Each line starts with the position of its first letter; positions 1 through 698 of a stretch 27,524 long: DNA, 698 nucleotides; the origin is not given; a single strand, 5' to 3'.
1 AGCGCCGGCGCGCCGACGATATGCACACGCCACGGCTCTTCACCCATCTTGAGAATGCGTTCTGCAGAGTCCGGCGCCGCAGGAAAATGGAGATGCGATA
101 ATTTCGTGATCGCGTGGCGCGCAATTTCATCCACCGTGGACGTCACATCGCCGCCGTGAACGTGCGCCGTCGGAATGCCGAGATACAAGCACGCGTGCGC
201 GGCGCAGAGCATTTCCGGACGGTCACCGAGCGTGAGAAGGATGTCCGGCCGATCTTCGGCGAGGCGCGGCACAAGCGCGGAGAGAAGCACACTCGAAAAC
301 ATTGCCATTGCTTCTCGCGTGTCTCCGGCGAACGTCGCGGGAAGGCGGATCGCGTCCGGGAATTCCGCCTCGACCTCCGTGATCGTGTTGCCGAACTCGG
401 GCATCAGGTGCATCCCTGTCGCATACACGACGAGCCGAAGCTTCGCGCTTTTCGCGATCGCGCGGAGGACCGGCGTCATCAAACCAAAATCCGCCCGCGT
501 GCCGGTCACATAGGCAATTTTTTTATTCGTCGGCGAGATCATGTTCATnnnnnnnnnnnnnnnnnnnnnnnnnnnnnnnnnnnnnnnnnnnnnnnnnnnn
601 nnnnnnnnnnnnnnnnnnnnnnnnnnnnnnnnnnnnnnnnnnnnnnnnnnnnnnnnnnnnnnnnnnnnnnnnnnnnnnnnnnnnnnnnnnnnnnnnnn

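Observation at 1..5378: Sialic-acid operon with an embedded oxidise-then-transaminate module: candidate pathway to an extra-amino (possibly methylated) nonulosonic acid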

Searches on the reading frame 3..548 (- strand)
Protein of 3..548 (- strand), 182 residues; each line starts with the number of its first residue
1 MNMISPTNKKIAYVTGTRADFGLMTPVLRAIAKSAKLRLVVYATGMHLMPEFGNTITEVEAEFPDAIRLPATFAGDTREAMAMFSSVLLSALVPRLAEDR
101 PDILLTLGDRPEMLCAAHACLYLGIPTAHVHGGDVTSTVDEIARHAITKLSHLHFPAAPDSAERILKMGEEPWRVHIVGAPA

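Call 4: search_protein_families(library=pfam, proteins=[window:3-548:-])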
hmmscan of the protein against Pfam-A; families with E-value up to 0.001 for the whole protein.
window:3-548:- (182 aa): 1 family
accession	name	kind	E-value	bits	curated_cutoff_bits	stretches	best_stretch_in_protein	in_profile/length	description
PF02350.25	Epimerase_2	-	1.3e-35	123.3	30.6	1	30-181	2-153/347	UDP-N-acetylglucosamine 2-epimerase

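Call 5: search_protein_families(library=ncbifam, proteins=[window:3-548:-])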
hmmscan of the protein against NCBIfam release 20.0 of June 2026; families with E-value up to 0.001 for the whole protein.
window:3-548:- (182 aa): 2 families
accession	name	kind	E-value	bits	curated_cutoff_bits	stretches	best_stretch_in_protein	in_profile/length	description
TIGR03568.1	NeuC_NnaA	equivalog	2.1e-58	197.9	235.9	1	9-181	1-175/365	UDP-N-acetylglucosamine 2-epimerase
TIGR00236.1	wecB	equivalog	3.1e-14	52.9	210.15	1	10-180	2-171/366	non-hydrolyzing UDP-N-acetylglucosamine 2-epimerase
